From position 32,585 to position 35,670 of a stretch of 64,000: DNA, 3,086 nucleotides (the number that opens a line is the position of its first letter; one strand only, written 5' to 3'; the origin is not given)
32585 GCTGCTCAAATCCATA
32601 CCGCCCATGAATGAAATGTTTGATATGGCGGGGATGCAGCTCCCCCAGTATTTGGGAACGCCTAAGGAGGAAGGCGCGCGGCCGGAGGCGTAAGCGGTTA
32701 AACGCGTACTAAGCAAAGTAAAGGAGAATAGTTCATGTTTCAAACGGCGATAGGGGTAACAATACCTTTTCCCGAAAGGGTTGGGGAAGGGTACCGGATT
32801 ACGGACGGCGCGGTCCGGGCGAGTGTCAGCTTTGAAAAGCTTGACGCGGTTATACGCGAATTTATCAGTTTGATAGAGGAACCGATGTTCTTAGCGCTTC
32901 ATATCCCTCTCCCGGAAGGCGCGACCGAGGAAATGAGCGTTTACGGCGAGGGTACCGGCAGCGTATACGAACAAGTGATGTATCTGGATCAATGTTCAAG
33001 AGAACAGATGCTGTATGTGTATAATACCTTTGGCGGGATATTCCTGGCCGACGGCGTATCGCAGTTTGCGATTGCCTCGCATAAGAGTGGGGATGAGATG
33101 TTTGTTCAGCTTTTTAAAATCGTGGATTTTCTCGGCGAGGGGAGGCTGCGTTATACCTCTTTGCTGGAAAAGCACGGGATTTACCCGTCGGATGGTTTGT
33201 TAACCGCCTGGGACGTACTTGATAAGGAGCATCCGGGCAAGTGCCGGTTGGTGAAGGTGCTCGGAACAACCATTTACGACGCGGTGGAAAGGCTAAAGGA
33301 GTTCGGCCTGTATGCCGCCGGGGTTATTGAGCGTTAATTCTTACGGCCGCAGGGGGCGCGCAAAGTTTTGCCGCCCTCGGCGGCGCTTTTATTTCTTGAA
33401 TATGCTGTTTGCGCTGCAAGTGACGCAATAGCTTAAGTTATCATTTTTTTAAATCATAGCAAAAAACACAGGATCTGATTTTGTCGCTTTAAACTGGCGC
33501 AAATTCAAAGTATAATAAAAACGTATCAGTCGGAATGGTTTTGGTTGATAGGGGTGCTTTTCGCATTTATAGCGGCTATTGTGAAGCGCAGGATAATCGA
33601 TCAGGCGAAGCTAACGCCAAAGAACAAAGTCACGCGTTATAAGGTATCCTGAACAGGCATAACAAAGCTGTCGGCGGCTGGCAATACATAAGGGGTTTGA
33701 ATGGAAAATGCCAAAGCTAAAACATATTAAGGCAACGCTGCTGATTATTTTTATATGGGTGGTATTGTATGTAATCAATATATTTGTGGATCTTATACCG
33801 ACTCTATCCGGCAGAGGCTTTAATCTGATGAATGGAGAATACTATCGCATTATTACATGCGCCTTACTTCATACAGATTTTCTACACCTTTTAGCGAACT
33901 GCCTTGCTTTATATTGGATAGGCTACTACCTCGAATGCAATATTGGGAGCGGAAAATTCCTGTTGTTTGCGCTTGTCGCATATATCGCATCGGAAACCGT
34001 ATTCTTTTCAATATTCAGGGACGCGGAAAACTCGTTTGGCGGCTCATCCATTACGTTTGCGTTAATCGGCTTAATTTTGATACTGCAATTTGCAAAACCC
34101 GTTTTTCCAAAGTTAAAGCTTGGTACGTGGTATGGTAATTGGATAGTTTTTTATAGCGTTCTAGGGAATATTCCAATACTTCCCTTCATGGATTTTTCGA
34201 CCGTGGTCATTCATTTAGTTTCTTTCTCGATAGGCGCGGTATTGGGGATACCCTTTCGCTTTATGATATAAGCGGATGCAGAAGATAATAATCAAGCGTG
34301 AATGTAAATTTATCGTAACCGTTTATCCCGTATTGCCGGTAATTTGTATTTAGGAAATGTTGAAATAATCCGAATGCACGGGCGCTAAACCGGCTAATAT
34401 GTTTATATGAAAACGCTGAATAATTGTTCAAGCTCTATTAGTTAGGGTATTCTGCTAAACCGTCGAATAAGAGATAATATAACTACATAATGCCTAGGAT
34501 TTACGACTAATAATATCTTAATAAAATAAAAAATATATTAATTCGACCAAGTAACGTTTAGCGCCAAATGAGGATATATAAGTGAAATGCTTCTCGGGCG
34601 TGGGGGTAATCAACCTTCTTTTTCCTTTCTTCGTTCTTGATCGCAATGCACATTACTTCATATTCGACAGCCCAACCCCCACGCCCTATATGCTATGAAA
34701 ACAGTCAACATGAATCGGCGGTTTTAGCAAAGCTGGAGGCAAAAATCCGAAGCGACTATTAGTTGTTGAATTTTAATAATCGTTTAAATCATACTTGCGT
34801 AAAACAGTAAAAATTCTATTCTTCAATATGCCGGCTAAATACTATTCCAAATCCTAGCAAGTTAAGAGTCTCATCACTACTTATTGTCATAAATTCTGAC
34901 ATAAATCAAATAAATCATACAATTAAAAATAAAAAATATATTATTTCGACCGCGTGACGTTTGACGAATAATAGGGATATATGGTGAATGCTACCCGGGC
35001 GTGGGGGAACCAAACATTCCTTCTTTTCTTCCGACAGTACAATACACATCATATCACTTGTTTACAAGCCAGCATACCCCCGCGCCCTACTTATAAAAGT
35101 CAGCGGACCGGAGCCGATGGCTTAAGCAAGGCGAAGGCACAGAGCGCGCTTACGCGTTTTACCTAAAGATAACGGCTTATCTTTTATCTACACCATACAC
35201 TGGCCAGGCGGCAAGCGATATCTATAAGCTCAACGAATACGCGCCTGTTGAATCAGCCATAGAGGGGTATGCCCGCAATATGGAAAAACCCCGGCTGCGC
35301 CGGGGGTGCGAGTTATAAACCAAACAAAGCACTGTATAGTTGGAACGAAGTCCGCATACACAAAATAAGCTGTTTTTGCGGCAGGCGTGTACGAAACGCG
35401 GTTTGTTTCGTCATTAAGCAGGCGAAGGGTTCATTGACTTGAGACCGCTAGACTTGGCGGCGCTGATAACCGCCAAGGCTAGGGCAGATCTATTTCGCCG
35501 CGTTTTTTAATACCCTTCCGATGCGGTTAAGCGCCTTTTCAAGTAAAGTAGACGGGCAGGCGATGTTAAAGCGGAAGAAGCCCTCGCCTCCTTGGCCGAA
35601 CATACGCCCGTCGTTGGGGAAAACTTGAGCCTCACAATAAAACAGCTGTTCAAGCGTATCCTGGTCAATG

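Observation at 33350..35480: AT-rich island with a rhomboid protease gene and two diverged copies of a structured non-coding element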

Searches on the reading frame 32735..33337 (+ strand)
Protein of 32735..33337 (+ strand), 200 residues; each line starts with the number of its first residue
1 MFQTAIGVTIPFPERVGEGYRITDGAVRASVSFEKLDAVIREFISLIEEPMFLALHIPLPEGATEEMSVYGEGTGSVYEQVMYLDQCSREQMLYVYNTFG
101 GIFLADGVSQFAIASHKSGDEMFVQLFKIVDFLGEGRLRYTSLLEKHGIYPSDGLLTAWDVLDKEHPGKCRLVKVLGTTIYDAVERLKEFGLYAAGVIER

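Call 32: find_homologous_proteins(query=window:32735-33337:+, max_evalue=1e-10)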
Query window:32735-33337:+ (200 aa): 15 proteins with E <= 1e-10 among 149 candidates.
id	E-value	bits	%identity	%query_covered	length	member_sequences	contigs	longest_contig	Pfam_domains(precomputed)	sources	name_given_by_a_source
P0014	2.9e-127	440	99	100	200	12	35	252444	-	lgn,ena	-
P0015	4.2e-46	175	40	100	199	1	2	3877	-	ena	-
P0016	1.9e-43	166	44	100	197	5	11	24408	-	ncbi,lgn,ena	-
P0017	3.8e-43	165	43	100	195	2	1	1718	-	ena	-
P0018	9.3e-43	164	42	100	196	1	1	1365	-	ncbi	-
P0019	2.1e-42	163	43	100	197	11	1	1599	-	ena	-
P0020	2.5e-42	163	41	100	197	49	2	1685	-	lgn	-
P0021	4.5e-42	162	41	100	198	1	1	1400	-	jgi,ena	-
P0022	9.2e-42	161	41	100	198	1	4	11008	-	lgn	-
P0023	3.0e-41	159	40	100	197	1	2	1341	-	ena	-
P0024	1.1e-40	157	42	100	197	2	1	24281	-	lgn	-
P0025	1.1e-39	154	41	100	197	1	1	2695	-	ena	-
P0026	6.0e-39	152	39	100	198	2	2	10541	-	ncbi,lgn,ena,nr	ncbi:MAG: hypothetical protein FWE28_09920 [Oscillospiraceae bacterium]|nr:hypothetical protein [Osc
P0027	1.3e-38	151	39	100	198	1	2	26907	-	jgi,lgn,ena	-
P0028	1.7e-30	124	36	97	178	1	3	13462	-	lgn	-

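Call 34: find_encoding_contigs(protein=P0016, flank=10000, max_places=3)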
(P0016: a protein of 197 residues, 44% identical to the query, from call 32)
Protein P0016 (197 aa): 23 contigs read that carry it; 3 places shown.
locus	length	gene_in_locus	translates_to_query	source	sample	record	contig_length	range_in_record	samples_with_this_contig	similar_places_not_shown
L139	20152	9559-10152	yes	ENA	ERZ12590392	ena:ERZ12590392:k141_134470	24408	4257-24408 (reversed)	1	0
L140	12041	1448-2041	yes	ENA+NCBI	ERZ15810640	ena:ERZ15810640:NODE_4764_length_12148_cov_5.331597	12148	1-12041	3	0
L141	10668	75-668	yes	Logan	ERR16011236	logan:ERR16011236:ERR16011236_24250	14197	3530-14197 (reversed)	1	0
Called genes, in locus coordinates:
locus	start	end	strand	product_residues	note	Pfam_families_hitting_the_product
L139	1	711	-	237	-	?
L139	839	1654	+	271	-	PF02311:AraC_binding, PF07883:Cupin_2, PF12833:HTH_18, PF00165:HTH_AraC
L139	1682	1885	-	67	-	-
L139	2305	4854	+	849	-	PF00403:HMA, PF00122:E1-E2_ATPase, PF00702:Hydrolase, PF08282:Hydrolase_3 (faint), PF00403:HMA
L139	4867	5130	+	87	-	PF02583:Trns_repr_metal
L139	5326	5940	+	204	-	-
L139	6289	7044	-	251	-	PF00899:ThiF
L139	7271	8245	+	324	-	PF00480:ROK, PF01869:BcrAD_BadFG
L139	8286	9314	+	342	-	PF01263:Aldose_epim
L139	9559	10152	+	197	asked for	-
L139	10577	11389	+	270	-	PF03747:ADP_ribosyl_GH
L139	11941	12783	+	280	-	PF02811:PHP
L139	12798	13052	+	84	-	PF12637:TSCPD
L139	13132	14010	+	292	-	PF00882:Zn_dep_PLPC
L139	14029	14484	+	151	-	PF02664:LuxS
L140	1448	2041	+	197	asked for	-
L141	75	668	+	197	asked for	-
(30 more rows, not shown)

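Call 35: find_encoding_contigs(protein=P0027, flank=10000, max_places=2)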
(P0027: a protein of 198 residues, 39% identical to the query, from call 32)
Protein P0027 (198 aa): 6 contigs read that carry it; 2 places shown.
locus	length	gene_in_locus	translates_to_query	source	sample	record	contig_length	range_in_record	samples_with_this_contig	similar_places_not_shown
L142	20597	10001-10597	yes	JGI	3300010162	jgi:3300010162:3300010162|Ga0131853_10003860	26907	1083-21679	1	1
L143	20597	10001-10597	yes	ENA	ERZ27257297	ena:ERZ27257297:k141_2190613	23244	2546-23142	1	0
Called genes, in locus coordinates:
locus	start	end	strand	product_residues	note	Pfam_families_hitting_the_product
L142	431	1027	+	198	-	PF12728:HTH_17 (weak)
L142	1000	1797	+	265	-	PF00142:Fer4_NifH (faint), PF01656:CbiA, PF02374:ArsA_ATPase (weak), PF06564:CBP_BcsQ, PF09140:MipZ (faint), PF10609:ParA (faint), PF13614:AAA_31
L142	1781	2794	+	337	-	PF02195:ParB_N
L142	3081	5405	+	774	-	PF04471:Mrr_cat (weak), PF20720:nSTAND3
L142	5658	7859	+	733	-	PF13175:AAA_15, PF13476:AAA_23, PF13304:AAA_21 (weak), PF20469:OLD-like_TOPRIM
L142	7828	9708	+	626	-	PF00580:UvrD-helicase, PF13245:AAA_19, PF01443:Viral_helicase1 (faint), PF13361:UvrD_C (faint)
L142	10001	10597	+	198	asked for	-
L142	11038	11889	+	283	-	-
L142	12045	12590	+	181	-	PF13302:Acetyltransf_3 (weak), PF13420:Acetyltransf_4 (weak), PF00583:Acetyltransf_1, PF13508:Acetyltransf_7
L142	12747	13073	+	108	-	PF18291:HU-HIG (weak), PF00216:Bac_DNA_binding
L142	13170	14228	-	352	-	PF02661:Fic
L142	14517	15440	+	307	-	PF13730:HTH_36 (weak), PF19481:DUF6017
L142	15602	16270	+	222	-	PF13154:DUF3991 (faint)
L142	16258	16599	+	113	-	PF13155:Toprim_2 (weak)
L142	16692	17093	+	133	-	PF12687:DUF3801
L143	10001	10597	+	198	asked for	-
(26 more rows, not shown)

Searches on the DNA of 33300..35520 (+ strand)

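Call 5: search_rna_families(source=window, start=33300, end=35520, threshold=evalue, max_evalue=10, show_alignments=3)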
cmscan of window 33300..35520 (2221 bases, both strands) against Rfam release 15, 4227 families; matches with E-value up to 10: 1.
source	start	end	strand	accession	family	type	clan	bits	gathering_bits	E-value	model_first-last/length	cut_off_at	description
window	34746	34834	-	RF01295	SCARNA7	Gene; snRNA; snoRNA; scaRNA;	-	11.2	65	5.8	1-330/330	no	Small Cajal body-specific RNA 7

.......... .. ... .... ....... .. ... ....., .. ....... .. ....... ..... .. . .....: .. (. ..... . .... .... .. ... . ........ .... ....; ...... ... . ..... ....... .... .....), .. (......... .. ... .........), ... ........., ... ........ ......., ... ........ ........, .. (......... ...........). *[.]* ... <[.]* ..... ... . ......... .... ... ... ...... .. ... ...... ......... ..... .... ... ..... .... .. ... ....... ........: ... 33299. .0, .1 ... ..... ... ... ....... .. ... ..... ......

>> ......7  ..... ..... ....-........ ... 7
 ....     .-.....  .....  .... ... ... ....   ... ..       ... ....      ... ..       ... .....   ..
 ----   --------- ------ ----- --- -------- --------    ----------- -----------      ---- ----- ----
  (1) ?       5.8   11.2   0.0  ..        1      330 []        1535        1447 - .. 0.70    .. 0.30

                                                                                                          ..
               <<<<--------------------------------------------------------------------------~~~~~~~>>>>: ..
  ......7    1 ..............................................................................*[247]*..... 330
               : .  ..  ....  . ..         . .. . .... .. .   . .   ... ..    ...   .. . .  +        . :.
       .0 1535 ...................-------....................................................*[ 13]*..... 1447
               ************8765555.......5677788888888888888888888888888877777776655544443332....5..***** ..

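Call 28: search_dna_similar(query=window:34280-35490:+, collection=plasmids, mode=distant, max_evalue=0.01)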
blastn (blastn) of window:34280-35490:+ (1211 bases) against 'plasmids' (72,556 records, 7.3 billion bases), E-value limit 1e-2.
Records with a match: 1; places in all: 1; records where one place covers at least 80% of the query: 0.
Best place of each record, by identity: 80-90% 1.
By first word of the organism name: Subdoligranulum 1.
By predicted mobility (MOB-suite, as given by PLSDB): non-mobilizable 1.
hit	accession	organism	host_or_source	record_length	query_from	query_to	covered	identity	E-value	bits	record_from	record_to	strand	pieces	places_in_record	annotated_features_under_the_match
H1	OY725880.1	Subdoligranulum variabile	-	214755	984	1027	4%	88.6%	6e-4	55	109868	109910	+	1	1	none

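Call 29: search_dna_similar(query=window:34280-35490:+, collection=phages, mode=distant, max_evalue=0.01)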
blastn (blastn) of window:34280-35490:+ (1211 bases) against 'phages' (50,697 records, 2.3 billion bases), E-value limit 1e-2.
No match.

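Call 67: build_rna_model(alignment_id=A3, structure=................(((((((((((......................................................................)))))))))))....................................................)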
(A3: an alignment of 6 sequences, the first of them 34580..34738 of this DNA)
Model R1 built from alignment A3 (6 sequences, 160 columns); structure: as given.
model positions 157; base pairs 11; branch points 0; effective number of sequences 2.13; information 0.59 bits per position. Calibrated on 0.2 Mb of random sequence (short: E-values are rough).
structure used (alignment columns):
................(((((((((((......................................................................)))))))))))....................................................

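Call 68: search_with_rna_model(model_id=R1, source=window, filters=off, max_evalue=10)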
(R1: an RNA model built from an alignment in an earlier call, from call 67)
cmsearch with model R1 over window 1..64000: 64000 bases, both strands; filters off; matches with E-value up to 10: 6.
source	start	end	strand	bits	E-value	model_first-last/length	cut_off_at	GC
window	34981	35136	+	162.9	6.4e-33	1-157/157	no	0.51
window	34580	34737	+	160.2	2.4e-32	1-157/157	no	0.46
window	34594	34686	-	10.9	1.6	17-109/157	no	0.51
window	21247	21298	+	9.1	3.8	1-157/157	no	0.52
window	45693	45749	+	8.8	4.2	39-96/157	no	0.26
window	34997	35087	-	7.4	8.5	17-107/157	no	0.51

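Call 69: search_with_rna_model(model_id=R1, sources=[L123, L124, L125, L128, L139, L140, L141, L142, L143, L144, L145, L146, L147, L148, L132, L133, L134, L135, L136, L137, L138, L033, L039, L059, L063, L079, L008], max_evalue=10)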
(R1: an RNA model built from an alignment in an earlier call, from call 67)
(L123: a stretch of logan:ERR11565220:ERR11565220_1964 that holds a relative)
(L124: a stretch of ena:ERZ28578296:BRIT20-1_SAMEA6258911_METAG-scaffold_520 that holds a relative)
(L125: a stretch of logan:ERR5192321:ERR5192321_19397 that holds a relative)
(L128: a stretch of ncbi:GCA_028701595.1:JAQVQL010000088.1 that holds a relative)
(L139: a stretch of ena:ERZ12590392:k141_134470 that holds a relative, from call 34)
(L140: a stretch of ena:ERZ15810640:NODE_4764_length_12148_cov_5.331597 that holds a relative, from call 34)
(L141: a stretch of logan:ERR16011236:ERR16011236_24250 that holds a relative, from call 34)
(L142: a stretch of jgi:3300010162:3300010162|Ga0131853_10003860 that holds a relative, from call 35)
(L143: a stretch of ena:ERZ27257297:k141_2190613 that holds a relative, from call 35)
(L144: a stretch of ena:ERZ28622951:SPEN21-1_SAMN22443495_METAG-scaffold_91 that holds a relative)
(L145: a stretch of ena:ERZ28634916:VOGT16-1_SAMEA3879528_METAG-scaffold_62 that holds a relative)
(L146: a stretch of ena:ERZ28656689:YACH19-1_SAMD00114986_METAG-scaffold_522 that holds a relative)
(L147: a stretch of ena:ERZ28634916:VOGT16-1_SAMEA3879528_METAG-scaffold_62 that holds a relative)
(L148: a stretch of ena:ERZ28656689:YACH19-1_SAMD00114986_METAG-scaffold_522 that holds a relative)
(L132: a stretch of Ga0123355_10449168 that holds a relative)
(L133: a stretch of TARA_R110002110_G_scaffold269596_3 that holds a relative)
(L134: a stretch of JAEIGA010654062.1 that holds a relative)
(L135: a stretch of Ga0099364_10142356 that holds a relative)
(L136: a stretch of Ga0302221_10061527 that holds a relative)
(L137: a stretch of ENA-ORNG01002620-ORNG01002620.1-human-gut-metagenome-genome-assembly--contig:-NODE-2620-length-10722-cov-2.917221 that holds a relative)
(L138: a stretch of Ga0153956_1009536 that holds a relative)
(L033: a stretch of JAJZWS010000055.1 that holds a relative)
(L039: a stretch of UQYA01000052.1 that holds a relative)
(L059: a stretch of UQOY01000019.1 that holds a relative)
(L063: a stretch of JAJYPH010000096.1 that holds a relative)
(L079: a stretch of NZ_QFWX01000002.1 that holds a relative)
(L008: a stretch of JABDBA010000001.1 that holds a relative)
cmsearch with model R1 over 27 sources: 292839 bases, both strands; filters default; matches with E-value up to 10: 10.
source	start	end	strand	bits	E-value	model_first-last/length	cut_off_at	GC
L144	5546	5701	-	163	2.9e-32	1-157/157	no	0.51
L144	5961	6118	-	160.6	9.4e-32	1-157/157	no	0.45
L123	3218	3362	+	140.5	1.8e-27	1-157/157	no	0.43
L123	3705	3850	+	138.5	4.8e-27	1-157/157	no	0.44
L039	7383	7489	-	15.5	0.75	17-107/157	no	0.59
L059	5010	5116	+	15.5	0.75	17-107/157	no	0.6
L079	7339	7429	-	13.6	1.8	17-108/157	no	0.49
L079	7340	7430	+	13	2.5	17-108/157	no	0.49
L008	3885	3991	+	12.2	3.7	17-108/157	no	0.58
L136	1263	1318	+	11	6.9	1-157/157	no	0.34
